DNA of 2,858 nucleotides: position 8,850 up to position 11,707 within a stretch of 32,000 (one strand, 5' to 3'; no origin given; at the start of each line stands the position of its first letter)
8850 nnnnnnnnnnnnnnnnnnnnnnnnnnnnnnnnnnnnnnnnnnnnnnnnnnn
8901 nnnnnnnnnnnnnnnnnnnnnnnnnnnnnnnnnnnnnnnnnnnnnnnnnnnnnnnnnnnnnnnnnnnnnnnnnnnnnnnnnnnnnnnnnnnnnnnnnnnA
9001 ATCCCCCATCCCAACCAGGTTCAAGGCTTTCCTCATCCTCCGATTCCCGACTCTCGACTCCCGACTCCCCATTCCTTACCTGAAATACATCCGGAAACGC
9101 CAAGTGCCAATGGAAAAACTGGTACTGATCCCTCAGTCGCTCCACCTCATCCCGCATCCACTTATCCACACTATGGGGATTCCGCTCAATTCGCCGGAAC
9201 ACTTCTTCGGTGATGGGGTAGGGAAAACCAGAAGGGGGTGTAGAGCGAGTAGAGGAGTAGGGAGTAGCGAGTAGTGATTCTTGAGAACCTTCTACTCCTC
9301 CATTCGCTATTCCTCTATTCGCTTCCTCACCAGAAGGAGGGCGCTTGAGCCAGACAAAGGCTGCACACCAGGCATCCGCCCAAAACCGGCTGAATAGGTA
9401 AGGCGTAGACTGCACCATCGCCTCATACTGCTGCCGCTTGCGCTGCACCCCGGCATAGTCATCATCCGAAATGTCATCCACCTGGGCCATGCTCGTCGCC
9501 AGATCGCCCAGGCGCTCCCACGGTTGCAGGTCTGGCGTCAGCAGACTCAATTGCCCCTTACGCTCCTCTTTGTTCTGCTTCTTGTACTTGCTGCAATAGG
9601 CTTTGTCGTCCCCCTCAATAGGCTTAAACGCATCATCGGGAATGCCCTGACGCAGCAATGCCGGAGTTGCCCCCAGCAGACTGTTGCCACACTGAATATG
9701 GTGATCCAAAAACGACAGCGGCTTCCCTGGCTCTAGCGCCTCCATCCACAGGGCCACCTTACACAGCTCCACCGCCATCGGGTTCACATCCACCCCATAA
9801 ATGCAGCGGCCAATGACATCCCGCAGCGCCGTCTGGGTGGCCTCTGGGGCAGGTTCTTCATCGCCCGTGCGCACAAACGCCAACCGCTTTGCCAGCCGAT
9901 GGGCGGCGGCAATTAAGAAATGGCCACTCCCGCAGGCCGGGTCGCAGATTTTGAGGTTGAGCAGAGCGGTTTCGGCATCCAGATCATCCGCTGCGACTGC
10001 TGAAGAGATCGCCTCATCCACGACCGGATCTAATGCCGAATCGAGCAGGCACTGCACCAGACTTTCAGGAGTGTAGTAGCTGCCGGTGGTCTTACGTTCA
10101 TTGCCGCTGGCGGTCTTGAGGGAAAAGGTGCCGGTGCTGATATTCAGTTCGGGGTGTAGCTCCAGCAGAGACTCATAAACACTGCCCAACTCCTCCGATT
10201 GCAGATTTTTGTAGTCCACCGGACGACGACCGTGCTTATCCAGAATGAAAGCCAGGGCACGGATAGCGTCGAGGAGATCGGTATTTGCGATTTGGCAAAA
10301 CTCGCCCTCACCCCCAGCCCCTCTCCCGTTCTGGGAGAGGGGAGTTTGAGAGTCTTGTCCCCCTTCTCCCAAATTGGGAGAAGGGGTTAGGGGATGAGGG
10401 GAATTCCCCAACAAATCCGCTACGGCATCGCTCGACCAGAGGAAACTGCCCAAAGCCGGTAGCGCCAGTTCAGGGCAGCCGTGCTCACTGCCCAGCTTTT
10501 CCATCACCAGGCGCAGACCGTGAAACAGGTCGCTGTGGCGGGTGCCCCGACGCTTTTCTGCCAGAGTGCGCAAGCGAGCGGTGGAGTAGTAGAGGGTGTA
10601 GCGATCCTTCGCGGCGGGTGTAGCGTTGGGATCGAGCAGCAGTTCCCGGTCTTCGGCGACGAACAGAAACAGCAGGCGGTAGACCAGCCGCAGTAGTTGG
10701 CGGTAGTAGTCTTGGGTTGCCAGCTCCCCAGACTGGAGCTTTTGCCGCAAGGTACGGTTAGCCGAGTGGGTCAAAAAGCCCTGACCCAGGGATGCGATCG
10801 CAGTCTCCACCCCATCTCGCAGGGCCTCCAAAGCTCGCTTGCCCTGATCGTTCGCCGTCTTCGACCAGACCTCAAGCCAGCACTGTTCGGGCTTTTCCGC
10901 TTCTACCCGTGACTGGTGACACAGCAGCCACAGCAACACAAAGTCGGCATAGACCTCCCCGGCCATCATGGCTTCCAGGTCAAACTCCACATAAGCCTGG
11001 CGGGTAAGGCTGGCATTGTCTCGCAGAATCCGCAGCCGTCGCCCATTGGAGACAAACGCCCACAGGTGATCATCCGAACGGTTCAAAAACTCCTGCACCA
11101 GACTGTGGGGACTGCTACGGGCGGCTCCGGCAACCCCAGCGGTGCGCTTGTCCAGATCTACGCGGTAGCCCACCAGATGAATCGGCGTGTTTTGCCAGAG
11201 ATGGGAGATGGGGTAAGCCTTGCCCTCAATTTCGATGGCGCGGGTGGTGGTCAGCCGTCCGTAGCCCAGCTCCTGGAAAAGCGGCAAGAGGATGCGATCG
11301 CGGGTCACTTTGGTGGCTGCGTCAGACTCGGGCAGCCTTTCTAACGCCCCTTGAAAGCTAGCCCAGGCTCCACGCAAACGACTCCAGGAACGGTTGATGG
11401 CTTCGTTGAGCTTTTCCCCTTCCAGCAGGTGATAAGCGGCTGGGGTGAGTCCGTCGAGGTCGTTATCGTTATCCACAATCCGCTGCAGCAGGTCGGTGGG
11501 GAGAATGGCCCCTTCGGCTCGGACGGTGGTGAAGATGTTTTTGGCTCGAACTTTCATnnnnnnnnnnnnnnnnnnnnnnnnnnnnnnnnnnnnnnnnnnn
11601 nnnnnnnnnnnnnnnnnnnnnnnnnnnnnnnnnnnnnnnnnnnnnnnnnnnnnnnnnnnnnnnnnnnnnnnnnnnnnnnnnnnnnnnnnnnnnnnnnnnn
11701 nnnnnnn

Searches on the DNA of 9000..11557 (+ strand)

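Call 75: search_dna_similar(query=window:9000-11557:+, collection=plasmids, mode=distant, max_rows=10)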
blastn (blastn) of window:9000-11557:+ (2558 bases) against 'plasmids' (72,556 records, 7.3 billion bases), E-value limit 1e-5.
Records with a match: 38; places in all: 51; records where one place covers at least 80% of the query: 0.
Best place of each record, by identity: 80-90% 12; 60-80% 26.
By first word of the organism name: Thermus 7; Pseudanabaena 6; Planktothrix 4; Tolypothrix 2; Leptolyngbya 2; Synechocystis 2; Kozakia 1; Rhizobium 1; Croceicoccus 1; Candidatus 1; and 11 more.
By predicted mobility (MOB-suite, as given by PLSDB): non-mobilizable 29; mobilizable 5; conjugative 4.
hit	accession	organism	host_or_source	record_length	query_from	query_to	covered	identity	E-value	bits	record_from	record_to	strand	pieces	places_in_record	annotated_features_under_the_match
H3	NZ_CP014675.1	Kozakia baliensis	palm brown sugar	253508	741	1196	18%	66.1%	3e-18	103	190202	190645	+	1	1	N-6 DNA methylase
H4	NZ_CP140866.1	Rhizobium leguminosarum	Trifolium pratense,whole organism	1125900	718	1112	15%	64.9%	1e-11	82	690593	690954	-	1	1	record has no annotation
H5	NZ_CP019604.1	Croceicoccus marinus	-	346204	741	1097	14%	64.1%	2e-7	66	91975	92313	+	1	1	N-6 DNA methylase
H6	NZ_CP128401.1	Candidatus Chlorohelix allophototropha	Single colony of Candidatus Chlorohelix ...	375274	562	830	11%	71.5%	3e-25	125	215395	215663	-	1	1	N-6 DNA methylase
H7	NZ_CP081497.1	Streptomyces sp. BHT-5-2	whole organism,plant soil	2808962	1466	1697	9%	67.5%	2e-7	66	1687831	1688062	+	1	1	none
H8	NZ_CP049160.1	Caballeronia sp. SBC1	whole organism,soil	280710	685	883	8%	73.0%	6e-21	111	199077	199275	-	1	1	type IIL restriction-modification enzyme MmeI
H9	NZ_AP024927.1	Thermus thermophilus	-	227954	671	872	8%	68.8%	1e-11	82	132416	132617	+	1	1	hypothetical protein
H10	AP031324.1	Thermus thermophilus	-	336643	671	872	8%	68.8%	1e-11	82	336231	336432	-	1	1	none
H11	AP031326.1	Thermus thermophilus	-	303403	671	872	8%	68.8%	1e-11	82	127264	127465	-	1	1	hypothetical protein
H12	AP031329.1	Thermus thermophilus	-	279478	671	872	8%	68.8%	1e-11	82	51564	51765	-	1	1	hypothetical protein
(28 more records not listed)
